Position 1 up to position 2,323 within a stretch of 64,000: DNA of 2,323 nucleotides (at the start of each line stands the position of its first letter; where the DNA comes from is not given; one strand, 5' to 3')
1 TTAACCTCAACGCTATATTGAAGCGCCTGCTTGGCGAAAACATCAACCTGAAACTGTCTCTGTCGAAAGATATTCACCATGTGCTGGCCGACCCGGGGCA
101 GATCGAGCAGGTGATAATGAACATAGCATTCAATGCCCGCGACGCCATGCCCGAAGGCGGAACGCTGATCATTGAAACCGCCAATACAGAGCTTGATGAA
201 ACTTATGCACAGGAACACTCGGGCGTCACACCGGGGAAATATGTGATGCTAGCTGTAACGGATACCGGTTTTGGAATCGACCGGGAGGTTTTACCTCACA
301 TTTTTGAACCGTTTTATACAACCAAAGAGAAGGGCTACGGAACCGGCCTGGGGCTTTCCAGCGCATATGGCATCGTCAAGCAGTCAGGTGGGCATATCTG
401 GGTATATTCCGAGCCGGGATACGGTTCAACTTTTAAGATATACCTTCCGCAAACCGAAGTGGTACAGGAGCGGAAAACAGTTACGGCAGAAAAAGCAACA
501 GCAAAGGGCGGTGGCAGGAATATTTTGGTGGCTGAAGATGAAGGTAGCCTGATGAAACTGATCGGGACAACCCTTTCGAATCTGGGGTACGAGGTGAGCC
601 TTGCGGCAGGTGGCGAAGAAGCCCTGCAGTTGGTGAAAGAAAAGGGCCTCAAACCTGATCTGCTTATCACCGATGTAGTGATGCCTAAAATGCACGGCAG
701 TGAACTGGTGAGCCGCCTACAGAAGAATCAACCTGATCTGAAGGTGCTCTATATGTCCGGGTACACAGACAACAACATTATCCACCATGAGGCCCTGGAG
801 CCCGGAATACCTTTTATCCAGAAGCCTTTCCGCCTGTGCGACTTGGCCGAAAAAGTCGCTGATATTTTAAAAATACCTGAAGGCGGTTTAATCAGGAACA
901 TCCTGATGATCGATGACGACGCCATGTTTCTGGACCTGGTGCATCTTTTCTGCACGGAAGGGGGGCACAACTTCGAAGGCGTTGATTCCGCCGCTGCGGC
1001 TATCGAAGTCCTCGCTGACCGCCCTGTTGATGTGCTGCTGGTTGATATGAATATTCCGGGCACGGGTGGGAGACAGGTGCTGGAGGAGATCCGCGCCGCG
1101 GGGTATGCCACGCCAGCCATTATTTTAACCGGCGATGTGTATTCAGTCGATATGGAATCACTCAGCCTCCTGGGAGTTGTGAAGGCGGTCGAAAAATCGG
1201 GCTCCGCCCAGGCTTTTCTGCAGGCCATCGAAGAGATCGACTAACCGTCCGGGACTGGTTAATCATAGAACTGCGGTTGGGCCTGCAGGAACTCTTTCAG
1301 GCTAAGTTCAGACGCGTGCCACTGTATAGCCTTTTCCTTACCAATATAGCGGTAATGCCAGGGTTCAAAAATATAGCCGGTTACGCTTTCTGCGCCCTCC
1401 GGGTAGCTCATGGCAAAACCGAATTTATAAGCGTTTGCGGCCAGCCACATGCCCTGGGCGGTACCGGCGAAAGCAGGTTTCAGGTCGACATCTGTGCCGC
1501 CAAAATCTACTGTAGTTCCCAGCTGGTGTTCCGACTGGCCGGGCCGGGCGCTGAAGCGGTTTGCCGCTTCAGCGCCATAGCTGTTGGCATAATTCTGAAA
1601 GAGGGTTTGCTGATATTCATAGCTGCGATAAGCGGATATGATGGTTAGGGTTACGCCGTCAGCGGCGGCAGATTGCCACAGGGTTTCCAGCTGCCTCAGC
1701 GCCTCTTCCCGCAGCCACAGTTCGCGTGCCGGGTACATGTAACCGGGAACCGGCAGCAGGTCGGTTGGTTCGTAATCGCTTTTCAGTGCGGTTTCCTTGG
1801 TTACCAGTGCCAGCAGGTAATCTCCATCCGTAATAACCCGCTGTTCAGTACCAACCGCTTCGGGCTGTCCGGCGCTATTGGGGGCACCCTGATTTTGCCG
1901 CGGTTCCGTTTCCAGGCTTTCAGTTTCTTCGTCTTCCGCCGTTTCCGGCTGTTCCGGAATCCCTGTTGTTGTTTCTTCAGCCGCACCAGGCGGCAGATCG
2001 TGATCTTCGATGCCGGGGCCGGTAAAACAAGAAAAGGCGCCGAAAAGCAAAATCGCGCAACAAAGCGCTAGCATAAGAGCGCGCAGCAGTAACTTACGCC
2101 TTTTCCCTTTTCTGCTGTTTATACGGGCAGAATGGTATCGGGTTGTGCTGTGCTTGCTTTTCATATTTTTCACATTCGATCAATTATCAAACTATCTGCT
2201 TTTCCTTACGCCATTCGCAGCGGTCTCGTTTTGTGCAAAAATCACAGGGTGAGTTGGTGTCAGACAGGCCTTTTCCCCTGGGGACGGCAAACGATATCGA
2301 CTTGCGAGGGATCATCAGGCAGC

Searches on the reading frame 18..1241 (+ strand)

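Call 26: search_protein_families(library=pfam, proteins=[window:18-1241:+], max_evalue=0.00001)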
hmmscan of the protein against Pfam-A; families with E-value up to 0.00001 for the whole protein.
window:18-1241:+ (408 aa): 2 families
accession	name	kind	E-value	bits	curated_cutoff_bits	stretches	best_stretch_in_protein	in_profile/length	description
PF00072.30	Response_reg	-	1.4e-38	131.9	30.2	2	169-280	1-110/111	Response regulator receiver domain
PF02518.31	HATPase_c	-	4e-22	79.2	26.4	1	25-146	2-110/111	Histidine kinase-, DNA gyrase B-, and HSP90-like ATPase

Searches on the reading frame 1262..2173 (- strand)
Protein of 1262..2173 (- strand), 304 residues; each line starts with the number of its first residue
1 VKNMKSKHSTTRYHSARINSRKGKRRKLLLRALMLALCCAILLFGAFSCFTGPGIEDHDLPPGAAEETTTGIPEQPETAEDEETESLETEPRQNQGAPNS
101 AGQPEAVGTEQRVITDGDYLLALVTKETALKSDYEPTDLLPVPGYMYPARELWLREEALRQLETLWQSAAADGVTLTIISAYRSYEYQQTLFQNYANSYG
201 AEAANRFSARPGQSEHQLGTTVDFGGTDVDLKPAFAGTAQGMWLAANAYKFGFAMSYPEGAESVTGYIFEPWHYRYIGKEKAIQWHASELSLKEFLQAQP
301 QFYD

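Call 26: search_protein_families(library=pfam, proteins=[window:1262-2173:-], max_evalue=0.00001)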
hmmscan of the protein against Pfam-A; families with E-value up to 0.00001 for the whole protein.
window:1262-2173:- (304 aa): 1 family
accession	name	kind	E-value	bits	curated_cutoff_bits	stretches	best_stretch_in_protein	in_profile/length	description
PF02557.22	VanY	-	9.7e-42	142.3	25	1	153-279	3-132/132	D-alanyl-D-alanine carboxypeptidase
